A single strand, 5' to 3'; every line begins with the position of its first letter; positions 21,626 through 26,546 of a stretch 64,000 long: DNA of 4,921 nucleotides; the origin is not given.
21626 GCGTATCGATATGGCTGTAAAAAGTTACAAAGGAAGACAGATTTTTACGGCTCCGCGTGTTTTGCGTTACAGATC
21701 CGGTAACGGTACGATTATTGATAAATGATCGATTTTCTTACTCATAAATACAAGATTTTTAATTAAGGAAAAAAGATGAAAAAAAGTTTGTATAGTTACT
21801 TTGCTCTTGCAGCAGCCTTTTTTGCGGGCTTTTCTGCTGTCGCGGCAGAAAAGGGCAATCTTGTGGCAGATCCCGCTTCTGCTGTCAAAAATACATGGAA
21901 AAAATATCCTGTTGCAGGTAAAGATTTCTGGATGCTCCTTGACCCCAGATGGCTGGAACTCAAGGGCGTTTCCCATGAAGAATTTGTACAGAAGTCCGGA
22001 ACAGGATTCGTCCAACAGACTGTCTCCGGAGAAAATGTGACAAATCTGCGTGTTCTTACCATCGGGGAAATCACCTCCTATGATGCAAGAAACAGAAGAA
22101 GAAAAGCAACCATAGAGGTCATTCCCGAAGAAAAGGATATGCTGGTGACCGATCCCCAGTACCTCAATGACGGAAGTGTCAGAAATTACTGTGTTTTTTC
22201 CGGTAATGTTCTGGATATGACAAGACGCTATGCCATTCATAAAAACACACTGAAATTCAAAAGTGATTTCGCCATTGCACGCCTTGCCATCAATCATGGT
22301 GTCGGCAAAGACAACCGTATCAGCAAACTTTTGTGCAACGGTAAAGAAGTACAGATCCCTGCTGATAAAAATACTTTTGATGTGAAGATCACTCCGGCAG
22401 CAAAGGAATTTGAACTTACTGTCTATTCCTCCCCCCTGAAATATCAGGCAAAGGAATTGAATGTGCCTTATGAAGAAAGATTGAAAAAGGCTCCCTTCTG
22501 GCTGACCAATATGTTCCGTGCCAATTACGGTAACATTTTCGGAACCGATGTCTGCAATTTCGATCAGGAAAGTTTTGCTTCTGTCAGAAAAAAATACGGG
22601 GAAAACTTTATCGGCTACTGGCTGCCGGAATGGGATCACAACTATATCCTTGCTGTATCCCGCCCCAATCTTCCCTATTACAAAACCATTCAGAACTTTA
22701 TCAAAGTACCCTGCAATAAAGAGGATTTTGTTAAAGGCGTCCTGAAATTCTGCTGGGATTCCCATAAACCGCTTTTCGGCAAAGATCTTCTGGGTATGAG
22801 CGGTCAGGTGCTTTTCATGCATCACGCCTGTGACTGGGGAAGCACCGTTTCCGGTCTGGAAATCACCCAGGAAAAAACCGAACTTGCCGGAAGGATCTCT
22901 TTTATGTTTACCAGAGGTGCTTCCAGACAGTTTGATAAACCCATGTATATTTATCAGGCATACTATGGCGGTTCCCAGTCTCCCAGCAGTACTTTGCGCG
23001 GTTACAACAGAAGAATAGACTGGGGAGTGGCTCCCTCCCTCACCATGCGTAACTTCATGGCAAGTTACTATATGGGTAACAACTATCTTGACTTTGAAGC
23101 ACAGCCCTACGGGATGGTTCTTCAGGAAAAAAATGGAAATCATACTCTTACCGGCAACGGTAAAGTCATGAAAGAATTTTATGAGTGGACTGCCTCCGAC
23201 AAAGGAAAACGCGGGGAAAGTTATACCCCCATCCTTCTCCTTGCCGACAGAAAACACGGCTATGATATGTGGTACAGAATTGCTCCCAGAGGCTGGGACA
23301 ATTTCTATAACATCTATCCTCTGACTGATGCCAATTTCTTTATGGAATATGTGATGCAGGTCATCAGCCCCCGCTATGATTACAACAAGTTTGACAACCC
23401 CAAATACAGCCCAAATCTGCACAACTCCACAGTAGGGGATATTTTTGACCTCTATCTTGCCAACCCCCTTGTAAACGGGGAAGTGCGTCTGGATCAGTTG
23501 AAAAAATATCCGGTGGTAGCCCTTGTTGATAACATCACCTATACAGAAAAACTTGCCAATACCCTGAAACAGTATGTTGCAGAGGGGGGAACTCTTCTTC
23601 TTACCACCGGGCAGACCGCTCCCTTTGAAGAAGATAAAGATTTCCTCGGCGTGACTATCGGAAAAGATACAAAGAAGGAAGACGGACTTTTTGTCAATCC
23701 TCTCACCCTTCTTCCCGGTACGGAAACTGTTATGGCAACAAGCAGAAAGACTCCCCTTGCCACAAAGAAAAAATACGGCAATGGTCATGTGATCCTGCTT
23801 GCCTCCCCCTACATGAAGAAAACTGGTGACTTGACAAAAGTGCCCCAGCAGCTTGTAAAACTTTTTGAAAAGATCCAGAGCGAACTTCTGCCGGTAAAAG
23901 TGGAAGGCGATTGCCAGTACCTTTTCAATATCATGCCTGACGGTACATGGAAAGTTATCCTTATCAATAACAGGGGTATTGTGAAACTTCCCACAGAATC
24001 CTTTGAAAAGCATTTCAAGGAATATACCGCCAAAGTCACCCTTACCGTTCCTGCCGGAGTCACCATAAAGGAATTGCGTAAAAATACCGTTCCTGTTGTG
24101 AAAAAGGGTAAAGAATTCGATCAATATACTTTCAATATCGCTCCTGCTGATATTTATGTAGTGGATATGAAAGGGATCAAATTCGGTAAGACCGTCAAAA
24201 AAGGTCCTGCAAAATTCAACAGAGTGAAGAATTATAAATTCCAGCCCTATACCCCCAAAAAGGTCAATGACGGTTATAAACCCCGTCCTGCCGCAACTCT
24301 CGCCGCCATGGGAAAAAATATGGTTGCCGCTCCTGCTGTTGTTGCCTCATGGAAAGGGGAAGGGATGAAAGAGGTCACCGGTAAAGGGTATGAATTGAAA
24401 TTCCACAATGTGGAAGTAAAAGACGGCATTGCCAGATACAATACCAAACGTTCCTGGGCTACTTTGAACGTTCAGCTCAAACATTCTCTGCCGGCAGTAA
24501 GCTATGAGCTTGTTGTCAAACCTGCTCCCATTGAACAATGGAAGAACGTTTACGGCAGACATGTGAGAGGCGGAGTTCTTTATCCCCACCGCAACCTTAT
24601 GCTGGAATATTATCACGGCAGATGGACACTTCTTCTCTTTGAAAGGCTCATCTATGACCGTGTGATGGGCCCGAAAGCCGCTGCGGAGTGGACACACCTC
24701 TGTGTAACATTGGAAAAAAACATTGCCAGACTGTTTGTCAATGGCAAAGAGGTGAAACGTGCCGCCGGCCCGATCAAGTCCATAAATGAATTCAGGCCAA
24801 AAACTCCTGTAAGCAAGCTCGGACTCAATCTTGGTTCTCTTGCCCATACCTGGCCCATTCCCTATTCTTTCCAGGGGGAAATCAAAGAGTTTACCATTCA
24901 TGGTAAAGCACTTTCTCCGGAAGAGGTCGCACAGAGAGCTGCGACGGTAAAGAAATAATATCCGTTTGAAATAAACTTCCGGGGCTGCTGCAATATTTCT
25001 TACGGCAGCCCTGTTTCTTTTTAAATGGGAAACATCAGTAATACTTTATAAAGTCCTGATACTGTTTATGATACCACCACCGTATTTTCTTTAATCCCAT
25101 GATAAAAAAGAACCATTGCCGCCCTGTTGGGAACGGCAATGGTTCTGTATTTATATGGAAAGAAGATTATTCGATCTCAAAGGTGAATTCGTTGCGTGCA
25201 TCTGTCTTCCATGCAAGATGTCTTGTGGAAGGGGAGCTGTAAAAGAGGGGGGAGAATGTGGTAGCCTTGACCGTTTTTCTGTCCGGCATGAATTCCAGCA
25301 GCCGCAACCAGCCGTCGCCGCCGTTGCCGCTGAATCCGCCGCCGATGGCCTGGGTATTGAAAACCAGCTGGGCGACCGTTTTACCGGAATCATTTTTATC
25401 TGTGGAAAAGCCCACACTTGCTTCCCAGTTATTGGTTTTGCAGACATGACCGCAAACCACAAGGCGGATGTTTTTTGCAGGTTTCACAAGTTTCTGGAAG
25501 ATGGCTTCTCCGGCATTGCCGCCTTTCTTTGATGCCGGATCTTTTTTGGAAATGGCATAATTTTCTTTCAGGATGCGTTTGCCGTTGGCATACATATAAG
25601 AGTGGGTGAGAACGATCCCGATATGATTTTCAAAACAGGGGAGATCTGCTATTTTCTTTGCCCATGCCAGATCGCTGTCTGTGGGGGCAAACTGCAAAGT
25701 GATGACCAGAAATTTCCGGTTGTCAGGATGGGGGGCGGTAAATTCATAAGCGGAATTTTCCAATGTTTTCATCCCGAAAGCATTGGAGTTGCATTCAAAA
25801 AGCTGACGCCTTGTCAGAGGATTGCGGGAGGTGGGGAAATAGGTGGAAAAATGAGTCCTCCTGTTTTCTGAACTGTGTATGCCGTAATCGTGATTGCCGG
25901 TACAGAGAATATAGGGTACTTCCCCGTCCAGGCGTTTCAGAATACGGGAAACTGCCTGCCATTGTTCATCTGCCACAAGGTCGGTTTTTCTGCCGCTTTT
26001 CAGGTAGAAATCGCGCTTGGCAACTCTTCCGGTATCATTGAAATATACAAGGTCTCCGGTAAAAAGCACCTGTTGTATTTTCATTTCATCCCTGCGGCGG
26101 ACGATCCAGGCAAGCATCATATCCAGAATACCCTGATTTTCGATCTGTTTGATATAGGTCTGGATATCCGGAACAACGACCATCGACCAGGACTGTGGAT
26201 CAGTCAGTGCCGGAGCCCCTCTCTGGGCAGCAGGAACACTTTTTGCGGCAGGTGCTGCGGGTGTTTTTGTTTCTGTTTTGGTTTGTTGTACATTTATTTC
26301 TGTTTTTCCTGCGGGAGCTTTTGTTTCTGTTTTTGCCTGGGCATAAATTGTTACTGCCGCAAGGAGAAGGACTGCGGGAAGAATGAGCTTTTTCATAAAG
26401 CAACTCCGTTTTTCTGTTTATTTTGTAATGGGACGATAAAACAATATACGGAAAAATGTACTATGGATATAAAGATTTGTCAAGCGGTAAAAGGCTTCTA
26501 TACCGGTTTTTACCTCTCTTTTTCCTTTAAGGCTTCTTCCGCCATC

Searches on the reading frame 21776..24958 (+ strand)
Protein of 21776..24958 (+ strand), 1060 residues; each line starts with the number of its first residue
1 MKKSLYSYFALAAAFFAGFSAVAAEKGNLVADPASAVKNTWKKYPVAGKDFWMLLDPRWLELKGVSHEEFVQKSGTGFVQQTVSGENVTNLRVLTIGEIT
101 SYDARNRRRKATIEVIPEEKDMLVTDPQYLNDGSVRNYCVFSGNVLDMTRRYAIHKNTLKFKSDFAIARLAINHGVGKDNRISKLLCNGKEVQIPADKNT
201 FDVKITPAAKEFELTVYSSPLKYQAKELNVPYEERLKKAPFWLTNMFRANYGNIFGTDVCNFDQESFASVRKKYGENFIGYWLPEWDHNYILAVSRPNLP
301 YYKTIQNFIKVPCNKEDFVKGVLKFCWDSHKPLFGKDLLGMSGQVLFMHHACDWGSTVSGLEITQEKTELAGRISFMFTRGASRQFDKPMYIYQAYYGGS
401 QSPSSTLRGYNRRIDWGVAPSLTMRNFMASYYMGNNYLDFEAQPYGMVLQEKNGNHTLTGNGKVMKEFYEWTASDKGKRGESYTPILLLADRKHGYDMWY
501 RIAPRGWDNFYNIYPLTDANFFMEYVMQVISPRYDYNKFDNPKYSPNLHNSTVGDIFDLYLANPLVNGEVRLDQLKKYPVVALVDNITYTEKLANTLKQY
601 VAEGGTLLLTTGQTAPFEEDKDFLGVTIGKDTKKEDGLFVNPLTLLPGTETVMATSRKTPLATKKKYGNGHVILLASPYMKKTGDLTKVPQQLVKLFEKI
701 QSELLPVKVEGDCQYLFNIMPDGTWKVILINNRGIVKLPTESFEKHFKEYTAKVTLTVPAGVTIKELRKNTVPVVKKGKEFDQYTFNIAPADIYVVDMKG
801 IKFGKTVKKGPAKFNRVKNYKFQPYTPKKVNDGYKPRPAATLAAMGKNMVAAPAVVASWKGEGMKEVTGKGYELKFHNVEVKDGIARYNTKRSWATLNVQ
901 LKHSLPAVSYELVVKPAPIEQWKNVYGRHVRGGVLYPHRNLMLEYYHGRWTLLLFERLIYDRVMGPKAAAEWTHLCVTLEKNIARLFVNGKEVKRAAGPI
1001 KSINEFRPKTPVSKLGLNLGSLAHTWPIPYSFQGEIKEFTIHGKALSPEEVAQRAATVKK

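Call 8: search_protein_families(library=pfam, proteins=[window:21776-24958:+])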
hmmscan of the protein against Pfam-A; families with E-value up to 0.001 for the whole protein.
window:21776-24958:+ (1060 aa): 2 families
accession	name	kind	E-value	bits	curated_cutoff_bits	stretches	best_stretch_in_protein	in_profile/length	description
PF13385.13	Laminin_G_3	-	1.8e-10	41.6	27.6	1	909-1052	20-151/151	Concanavalin A-like lectin/glucanases superfamily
PF08532.16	Glyco_hydro_42M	-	0.00043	20.3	25.8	0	574-611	54-91/207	Beta-galactosidase trimerisation domain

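Call 28: find_homologous_proteins(query=window:21776-24958:+, max_evalue=1e-20)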
Query window:21776-24958:+ (1060 aa): 18 proteins with E <= 1e-20 among 8000 candidates.
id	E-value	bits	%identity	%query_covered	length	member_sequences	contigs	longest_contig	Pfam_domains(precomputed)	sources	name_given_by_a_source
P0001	0.0e+0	2481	100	100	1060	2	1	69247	PF13385.14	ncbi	-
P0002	0.0e+0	2378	95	100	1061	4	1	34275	PF13385.14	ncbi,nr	ncbi:MAG: LamG domain-containing protein [Lentisphaeria bacterium]|nr:LamG domain-containing protein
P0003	0.0e+0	2373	95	100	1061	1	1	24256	PF13385.14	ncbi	-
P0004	0.0e+0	2096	85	99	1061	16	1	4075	PF13385.14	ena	-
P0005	0.0e+0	2044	95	86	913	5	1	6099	PF13385.14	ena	-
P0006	0.0e+0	1326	56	97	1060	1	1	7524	PF13385.14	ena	-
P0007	0.0e+0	1260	53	100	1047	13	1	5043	PF13385.14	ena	-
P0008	0.0e+0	1232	52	99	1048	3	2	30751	PF13385.14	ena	-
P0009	0.0e+0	1207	51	99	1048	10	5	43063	PF13385.14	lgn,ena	-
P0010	0.0e+0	1193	52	97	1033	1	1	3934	PF13385.14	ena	-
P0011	1.7e-276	938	44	99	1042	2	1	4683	PF13385.14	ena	-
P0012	6.2e-275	933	43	99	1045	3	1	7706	PF13385.14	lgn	-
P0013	1.0e-265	903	43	98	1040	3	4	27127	PF13385.14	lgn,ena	-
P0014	5.3e-244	831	39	99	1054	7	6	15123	PF13385.14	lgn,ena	-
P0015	4.7e-237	808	39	100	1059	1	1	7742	PF13385.14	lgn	-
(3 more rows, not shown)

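Call 29: find_encoding_contigs(protein=P0002, flank=4000, max_places=6)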
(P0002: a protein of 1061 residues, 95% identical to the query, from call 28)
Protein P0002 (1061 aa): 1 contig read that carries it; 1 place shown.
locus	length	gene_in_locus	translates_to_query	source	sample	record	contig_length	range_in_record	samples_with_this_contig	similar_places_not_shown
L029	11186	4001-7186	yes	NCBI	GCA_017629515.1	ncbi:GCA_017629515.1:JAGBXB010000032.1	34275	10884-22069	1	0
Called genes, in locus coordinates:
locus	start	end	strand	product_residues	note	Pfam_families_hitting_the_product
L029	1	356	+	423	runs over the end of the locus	PF01408:GFO_IDH_MocA (faint), PF21252:Glyco_hydro_109_C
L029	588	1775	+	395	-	PF13472:Lipase_GDSL_2 (weak)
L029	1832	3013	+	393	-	PF00657:Lipase_GDSL (weak), PF13472:Lipase_GDSL_2 (weak)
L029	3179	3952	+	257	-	PF07963:N_methyl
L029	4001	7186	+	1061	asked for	PF13385:Laminin_G_3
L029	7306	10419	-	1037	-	PF16126:DUF4838 (weak), PF16011:CBM9_2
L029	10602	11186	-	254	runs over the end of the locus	PF01261:AP_endonuc_2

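Call 30: find_encoding_contigs(protein=P0003, flank=4000, max_places=6)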
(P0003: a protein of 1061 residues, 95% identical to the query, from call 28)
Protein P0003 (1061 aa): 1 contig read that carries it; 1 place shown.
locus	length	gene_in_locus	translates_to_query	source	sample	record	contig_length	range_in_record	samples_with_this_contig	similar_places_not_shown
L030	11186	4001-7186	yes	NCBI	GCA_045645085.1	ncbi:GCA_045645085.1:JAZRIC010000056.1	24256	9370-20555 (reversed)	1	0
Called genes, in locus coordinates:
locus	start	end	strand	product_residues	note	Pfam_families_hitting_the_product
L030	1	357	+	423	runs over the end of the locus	PF01408:GFO_IDH_MocA (faint), PF21252:Glyco_hydro_109_C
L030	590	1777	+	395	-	PF13472:Lipase_GDSL_2 (weak)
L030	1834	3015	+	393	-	PF00657:Lipase_GDSL (weak), PF13472:Lipase_GDSL_2 (weak)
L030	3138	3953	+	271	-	PF07963:N_methyl (weak)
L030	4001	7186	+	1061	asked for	PF13385:Laminin_G_3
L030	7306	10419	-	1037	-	PF16126:DUF4838 (weak), PF16011:CBM9_2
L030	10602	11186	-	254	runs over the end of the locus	PF01261:AP_endonuc_2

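Call 31: find_encoding_contigs(protein=P0001, flank=4000, max_places=6)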
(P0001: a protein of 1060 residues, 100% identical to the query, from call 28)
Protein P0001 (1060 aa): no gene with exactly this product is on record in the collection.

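Call 35: find_encoding_contigs(protein=P0009, flank=3000, max_places=10)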
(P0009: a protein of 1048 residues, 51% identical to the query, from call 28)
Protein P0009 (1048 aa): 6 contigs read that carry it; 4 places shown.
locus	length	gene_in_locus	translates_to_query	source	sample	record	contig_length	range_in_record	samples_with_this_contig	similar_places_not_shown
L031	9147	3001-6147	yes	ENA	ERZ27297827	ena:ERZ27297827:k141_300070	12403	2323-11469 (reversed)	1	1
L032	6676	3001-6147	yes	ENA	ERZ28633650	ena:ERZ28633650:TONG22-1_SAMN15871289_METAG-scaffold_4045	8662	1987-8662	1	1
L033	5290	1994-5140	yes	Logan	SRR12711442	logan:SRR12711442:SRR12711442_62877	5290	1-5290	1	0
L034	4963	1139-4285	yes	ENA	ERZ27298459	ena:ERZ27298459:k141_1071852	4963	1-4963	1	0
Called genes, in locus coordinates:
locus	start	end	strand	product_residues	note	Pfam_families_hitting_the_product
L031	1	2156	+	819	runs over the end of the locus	PF22666:Glyco_hydro_2_N2, PF00703:Glyco_hydro_2 (faint), PF17786:Mannosidase_ig, PF17753:Ig_mannosidase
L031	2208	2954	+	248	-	PF07596:SBP_bac_10 (faint)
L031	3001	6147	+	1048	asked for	PF13385:Laminin_G_3 (weak)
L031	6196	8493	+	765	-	-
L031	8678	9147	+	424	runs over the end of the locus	PF00728:Glyco_hydro_20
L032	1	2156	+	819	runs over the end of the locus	PF22666:Glyco_hydro_2_N2, PF00703:Glyco_hydro_2 (faint), PF17786:Mannosidase_ig, PF17753:Ig_mannosidase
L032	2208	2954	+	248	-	PF07596:SBP_bac_10 (faint)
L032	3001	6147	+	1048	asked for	PF13385:Laminin_G_3 (weak)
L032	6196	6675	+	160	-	?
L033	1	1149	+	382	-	?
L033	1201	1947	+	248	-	PF07596:SBP_bac_10 (faint)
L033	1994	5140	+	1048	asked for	PF13385:Laminin_G_3 (weak)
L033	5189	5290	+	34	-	?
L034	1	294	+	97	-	?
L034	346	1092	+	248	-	PF07596:SBP_bac_10 (faint)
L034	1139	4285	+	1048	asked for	PF13385:Laminin_G_3 (weak)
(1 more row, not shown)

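Call 36: find_encoding_contigs(protein=P0014, flank=3000, max_places=10)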
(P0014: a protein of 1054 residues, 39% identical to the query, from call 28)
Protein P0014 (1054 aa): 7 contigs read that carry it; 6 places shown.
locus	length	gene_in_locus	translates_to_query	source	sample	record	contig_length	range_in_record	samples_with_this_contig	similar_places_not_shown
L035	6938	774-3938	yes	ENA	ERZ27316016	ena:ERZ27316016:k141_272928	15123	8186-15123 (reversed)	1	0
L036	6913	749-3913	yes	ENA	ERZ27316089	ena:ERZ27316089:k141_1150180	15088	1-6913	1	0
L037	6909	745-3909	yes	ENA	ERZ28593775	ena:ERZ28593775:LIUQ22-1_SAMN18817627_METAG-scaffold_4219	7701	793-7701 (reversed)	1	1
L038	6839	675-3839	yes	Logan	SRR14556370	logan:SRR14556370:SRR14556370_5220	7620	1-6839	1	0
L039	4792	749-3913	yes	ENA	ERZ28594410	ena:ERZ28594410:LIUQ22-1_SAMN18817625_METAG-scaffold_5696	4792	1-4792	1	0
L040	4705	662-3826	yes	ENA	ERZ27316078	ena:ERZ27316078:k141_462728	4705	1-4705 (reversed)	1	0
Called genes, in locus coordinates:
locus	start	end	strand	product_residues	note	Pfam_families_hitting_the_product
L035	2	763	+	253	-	?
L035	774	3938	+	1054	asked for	PF13385:Laminin_G_3 (weak)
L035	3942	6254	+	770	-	PF05089:NAGLU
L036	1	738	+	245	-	?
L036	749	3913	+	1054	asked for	PF13385:Laminin_G_3 (weak)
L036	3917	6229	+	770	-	PF05089:NAGLU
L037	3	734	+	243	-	?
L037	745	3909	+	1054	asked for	PF13385:Laminin_G_3 (weak)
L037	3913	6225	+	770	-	PF05089:NAGLU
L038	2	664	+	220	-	?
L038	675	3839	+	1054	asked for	PF13385:Laminin_G_3 (weak)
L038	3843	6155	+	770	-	PF05089:NAGLU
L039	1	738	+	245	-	?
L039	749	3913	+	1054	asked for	PF13385:Laminin_G_3 (weak)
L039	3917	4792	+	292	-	?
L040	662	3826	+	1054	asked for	PF13385:Laminin_G_3 (weak)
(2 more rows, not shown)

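Call 38: find_encoding_contigs(protein=P0005, flank=4000, max_places=10)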
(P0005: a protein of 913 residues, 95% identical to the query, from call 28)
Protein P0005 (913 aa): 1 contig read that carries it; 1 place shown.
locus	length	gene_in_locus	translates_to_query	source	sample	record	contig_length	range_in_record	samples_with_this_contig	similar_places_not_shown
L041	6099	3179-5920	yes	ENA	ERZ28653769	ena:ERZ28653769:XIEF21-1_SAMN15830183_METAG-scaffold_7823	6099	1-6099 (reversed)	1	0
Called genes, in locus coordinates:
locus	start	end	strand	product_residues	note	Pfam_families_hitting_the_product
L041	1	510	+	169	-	?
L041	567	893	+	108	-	-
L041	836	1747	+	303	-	PF00657:Lipase_GDSL (weak), PF13472:Lipase_GDSL_2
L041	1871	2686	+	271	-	PF07963:N_methyl (weak)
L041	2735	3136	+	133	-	-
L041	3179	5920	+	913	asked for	PF13385:Laminin_G_3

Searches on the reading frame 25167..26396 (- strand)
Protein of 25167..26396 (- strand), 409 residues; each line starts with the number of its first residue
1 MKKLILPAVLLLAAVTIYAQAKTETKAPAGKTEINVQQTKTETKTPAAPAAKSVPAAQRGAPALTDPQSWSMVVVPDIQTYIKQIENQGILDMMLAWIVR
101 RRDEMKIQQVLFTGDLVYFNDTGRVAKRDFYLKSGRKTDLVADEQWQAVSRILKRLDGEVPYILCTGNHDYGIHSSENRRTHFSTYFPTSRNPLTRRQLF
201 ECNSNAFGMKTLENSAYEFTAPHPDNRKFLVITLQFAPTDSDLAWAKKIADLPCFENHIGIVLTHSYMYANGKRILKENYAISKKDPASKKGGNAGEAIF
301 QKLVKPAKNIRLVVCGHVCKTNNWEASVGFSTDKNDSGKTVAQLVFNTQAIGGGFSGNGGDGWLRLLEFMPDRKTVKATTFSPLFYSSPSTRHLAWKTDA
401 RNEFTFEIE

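Call 8: search_protein_families(library=pfam, proteins=[window:25167-26396:-])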
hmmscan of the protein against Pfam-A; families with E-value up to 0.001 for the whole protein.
window:25167-26396:- (409 aa): 1 family
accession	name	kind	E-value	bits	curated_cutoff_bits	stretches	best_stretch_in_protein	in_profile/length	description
PF00149.33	Metallophos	-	2.8e-08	34.9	21.5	1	75-319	6-189/191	Calcineurin-like phosphoesterase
